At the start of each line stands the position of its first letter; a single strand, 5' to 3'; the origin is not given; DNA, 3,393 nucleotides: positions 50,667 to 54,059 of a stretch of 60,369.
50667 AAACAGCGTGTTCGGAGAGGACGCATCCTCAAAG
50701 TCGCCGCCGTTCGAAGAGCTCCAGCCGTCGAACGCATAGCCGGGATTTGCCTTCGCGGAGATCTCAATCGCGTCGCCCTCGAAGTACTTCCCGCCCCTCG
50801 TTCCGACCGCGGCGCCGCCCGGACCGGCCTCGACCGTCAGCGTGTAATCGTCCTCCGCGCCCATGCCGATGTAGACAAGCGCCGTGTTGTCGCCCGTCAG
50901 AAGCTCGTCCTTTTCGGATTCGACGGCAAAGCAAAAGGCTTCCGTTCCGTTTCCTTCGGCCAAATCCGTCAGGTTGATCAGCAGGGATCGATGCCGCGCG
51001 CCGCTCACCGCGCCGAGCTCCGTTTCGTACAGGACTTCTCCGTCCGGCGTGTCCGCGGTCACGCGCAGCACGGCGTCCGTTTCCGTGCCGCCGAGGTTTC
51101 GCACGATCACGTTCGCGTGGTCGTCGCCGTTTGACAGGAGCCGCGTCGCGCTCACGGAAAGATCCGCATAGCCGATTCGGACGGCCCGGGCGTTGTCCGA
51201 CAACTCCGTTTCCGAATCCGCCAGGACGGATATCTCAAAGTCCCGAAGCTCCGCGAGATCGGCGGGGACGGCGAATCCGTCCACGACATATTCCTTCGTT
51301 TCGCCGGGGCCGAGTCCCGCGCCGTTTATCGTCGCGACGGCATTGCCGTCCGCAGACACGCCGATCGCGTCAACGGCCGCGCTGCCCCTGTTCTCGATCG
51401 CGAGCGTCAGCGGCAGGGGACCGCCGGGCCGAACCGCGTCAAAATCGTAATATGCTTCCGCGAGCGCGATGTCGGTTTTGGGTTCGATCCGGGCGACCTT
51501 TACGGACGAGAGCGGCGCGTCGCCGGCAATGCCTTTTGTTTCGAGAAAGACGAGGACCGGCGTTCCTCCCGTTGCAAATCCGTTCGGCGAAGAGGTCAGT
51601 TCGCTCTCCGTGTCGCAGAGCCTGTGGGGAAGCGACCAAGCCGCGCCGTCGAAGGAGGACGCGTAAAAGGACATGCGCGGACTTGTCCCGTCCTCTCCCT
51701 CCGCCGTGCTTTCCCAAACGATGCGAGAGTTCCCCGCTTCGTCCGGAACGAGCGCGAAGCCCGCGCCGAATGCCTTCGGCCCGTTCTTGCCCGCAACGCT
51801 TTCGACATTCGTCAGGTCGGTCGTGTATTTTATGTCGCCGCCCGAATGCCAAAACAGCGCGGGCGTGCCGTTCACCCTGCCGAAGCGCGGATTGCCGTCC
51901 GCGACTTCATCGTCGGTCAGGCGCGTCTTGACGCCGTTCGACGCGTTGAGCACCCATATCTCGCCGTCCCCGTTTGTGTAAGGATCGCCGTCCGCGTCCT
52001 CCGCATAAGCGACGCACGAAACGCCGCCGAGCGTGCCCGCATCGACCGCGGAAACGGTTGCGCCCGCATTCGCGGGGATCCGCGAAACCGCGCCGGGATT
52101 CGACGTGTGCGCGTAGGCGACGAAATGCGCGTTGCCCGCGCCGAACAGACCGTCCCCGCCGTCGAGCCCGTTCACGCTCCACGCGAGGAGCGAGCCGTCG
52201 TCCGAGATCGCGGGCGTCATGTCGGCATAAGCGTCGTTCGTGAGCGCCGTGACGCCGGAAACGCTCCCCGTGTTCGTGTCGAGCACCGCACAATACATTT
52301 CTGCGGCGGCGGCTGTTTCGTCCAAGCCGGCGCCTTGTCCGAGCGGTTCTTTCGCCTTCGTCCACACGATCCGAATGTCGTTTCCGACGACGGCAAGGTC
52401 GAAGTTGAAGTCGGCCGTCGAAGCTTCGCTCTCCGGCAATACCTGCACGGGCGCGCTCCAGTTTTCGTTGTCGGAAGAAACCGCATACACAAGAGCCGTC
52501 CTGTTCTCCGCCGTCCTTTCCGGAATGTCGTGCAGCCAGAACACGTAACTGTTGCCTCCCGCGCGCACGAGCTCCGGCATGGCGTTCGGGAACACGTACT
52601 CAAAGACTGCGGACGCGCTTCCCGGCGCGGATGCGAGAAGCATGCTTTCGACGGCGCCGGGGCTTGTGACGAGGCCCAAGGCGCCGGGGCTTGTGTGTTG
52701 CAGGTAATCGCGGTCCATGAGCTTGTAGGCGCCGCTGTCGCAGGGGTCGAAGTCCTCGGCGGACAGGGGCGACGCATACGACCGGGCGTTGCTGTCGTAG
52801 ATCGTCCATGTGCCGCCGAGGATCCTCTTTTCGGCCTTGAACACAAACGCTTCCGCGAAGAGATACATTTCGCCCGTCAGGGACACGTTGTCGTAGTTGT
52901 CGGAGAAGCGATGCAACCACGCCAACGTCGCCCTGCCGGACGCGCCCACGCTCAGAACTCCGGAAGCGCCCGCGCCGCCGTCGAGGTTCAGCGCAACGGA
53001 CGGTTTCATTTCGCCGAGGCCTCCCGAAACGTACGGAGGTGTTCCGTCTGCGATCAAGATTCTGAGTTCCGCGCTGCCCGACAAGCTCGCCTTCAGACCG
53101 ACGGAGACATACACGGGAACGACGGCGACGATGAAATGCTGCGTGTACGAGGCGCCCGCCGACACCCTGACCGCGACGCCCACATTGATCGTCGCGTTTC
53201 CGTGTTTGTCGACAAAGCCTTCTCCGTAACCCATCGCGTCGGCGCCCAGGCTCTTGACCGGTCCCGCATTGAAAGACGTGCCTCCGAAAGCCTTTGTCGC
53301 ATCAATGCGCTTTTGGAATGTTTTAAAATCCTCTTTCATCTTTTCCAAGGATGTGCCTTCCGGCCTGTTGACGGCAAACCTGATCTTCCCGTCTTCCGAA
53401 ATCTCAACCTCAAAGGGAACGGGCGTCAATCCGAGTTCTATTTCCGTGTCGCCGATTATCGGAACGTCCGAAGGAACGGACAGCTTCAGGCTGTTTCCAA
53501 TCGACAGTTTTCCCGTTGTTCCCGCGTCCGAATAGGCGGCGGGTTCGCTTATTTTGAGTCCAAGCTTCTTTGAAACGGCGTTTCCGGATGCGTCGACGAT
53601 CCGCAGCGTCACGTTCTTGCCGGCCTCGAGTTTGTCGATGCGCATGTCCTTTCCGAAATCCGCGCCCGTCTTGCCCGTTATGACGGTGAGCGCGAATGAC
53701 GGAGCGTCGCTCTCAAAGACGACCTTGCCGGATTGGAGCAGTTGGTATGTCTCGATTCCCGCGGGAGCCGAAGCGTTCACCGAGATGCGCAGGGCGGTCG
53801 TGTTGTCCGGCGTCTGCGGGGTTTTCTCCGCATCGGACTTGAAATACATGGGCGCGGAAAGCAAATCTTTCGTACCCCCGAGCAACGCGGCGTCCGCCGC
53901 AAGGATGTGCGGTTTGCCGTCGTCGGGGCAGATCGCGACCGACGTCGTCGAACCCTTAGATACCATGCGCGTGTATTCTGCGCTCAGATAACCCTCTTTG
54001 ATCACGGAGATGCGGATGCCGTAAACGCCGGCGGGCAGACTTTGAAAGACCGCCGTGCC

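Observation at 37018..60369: Non-cellulolytic cohesin-dockerin-SLH surface-display locus with giant adhesin-like cargo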

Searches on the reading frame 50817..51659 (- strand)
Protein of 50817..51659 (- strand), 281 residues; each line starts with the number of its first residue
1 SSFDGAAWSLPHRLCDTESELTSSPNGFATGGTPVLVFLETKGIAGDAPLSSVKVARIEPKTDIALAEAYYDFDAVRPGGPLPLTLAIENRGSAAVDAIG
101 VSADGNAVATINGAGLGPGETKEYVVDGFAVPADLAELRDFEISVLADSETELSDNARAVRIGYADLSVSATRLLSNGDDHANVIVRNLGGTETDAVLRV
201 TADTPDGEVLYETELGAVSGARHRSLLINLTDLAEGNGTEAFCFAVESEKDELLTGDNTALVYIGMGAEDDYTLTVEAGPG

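Call 46: search_protein_families(library=pfam, proteins=[window:50817-51659:-], max_evalue=1)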
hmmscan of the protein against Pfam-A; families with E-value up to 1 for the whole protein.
seq(281 aa): 1 family
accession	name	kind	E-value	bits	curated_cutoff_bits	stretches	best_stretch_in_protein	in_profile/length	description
PF07705.17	CARDB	-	0.0015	19.1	22.7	1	75-154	14-90/101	CARDB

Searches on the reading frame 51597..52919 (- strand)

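Call 46: search_protein_families(library=pfam, proteins=[window:51597-52919:-], max_evalue=1)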
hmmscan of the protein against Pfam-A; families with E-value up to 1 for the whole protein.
seq(441 aa): 3 families
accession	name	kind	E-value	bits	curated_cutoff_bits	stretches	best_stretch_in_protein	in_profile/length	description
PF07676.18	PD40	-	0.0045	17.4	20.9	1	225-258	3-36/38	WD40-like Beta Propeller Repeat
PF09394.16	Inhibitor_I42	-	0.01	16.5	27.2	1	51-113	27-78/91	Chagasin family peptidase inhibitor I42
PF00754.31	F5_F8_type_C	-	0.096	13.3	28.2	0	141-188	64-114/127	F5/8 type C domain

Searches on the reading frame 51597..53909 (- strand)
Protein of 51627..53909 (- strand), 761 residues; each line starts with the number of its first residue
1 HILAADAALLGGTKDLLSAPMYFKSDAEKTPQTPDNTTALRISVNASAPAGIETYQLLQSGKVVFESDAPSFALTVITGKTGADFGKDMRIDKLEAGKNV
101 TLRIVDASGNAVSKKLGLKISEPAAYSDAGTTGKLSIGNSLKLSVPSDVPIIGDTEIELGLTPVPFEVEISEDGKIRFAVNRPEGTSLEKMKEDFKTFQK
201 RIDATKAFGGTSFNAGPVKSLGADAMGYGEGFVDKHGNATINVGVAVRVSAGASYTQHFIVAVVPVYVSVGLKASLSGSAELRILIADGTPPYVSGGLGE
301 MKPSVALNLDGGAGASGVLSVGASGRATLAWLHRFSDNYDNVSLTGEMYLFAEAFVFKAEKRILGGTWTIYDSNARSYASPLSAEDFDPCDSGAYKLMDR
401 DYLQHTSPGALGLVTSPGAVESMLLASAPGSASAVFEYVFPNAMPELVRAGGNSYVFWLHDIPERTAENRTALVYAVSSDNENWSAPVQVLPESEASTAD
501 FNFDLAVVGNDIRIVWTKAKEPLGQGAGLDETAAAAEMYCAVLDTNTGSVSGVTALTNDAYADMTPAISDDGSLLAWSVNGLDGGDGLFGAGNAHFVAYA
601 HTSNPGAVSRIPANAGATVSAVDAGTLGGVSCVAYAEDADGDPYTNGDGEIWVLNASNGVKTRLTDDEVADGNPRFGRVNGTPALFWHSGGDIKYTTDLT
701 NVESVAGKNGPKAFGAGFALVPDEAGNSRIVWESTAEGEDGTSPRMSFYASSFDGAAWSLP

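Call 43: find_homologous_proteins(query=window:51627-53909:-, max_evalue=0.001)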
Query window:51627-53909:- (761 aa): 1 proteins with E <= 0.001 among 8000 candidates.
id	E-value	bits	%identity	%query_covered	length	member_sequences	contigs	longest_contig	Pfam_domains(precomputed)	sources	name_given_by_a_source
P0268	3.9e-87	311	37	69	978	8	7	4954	PF13306.13,PF13855.13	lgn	-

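Call 59: predict_structure(alignment_id=A3)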
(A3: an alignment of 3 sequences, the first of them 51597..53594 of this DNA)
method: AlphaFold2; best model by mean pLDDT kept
length: 666 residues; sequences in the alignment: 3
mean_pLDDT: 48.0   pTM: 0.48
mean pLDDT of the five models: 48.0, 46.5, 37.3, 34.1, 34.1
residues with pLDDT >= 90: 14; 70-90: 159; 50-70: 97; < 50: 396
segments of 3 or more residues with pLDDT < 50: 1-77, 90-339, 358-365, 387-395, 417-428, 476-488, 536-542, 631-639, 662-666
pLDDT, mean of each block of 10 residues (from residue 1): 27 23 26 22 24 25 38 46 54 37 21 25 35 30 26 21 23 27 23 23 24 29 24 32 39 42 36 31 37 28 22 23 22 30 73 57 57 63 56 55 81 55 40 80 76 62 85 57 40 83 80 79 89 56 73 84 60 87 80 86 59 66 72 44 71 72 37
secondary structure, 60 per line:
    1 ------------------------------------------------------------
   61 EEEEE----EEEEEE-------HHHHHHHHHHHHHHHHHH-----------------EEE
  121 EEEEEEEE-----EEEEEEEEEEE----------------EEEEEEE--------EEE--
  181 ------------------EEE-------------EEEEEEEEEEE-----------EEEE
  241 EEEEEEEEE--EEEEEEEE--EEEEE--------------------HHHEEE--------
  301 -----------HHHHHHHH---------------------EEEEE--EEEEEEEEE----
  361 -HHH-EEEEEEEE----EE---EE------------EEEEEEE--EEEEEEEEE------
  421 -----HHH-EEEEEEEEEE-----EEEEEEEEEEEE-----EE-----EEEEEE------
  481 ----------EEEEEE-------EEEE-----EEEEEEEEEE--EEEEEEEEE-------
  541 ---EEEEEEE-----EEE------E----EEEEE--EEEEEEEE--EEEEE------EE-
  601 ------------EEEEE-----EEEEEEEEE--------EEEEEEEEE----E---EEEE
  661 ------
elements in order (helices of 4 or more, strands of 3 or more residues): E61-65 E70-75 H83-100 E118-128 E134-144 E161-167 E176-178 E199-201 E215-225 E237-249 E252-259 E262-266 E290-292 H312-319 E341-345 E348-356 E366-373 E397-403 E406-414 E430-439 E445-456 E469-474 E491-496 E504-507 E513-522 E525-533 E544-550 E556-558 E570-574 E577-584 E587-591 E613-617 E623-631 E640-648 E657-660

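Call 63: fold_search(model_id=the predicted structure, library=pdb)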
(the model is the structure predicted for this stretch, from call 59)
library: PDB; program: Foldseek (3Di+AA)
matches with E <= 10: 629; with E <= 0.001: 128
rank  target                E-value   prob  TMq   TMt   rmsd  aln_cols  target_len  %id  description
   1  2vw1                  2.6e-07  1.00  0.24  0.24  19.2       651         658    9  Crystal structure of the NanB sialidase from Streptococcus pneumoniae (released 2008-06-24)
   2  2ya7_A                7.1e-07  1.00  0.22  0.29  13.5       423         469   12  Crystal structure of Streptococcus pneumoniae NanA (TIGR4) in complex with Zanamivir (released 2011-04-27)
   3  2bkl_A                9.0e-07  1.00  0.30  0.30  14.7       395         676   10  Structural and Mechanistic Analysis of Two Prolyl Endopeptidases: Role of Inter-Domain Dynamics in Catalysis and Speci (released 2005-03-09)
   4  8gn6_C                1.1e-06  1.00  0.25  0.32  15.4       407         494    9  Crystallization of Sialidase from Porphyromonas gingivalis (released 2023-04-19)
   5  8gn6_A                1.6e-06  1.00  0.20  0.25   9.7       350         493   11  Crystallization of Sialidase from Porphyromonas gingivalis (released 2023-04-19)
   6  1ms5_B                3.2e-06  1.00  0.27  0.29  10.7       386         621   11  Triclinic form of Trypanosoma cruzi trans-sialidase, soaked with N-acetylneuraminyl-a-2,3-thio-galactoside (NA-S-Gal) (released 2003-03-25)
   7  2bkl_B                3.5e-06  1.00  0.30  0.29  15.2       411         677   10  Structural and Mechanistic Analysis of Two Prolyl Endopeptidases: Role of Inter-Domain Dynamics in Catalysis and Speci (released 2005-03-09)
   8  5yzn_A                4.7e-06  1.00  0.28  0.29   8.3       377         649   11  Crystal structure of S9 peptidase (active form) from Deinococcus radiodurans R1 (released 2018-11-14)
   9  9a2l_MODEL_1_A        4.7e-06  1.00  0.25  0.36  17.9       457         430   11  Model of E. coli TolB by in-cell photo-crosslinking MS and deep learning (released 2023-02-24)
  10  3g0c_A                4.9e-06  1.00  0.26  0.24  18.1       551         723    9  Crystal structure of dipeptidyl peptidase IV in complex with a pyrimidinedione inhibitor 1 (released 2010-02-16)
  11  6eks                  5.4e-06  1.00  0.26  0.24  18.1       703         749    8  Vibrio cholerae neuraminidase complexed with oseltamivir carboxylate (released 2017-11-29)
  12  5yzn_C                5.9e-06  1.00  0.28  0.29   8.1       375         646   13  Crystal structure of S9 peptidase (active form) from Deinococcus radiodurans R1 (released 2018-11-14)
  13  8gn6_B                6.8e-06  1.00  0.25  0.31   8.7       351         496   12  Crystallization of Sialidase from Porphyromonas gingivalis (released 2023-04-19)
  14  5yzn_D                7.2e-06  1.00  0.29  0.30   7.5       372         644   12  Crystal structure of S9 peptidase (active form) from Deinococcus radiodurans R1 (released 2018-11-14)
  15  1ms1_A                7.2e-06  1.00  0.27  0.29   9.5       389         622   12  Monoclinic form of Trypanosoma cruzi trans-sialidase, in complex with 3-deoxy-2,3-dehydro-N-acetylneuraminic acid (DAN (released 2003-03-25)
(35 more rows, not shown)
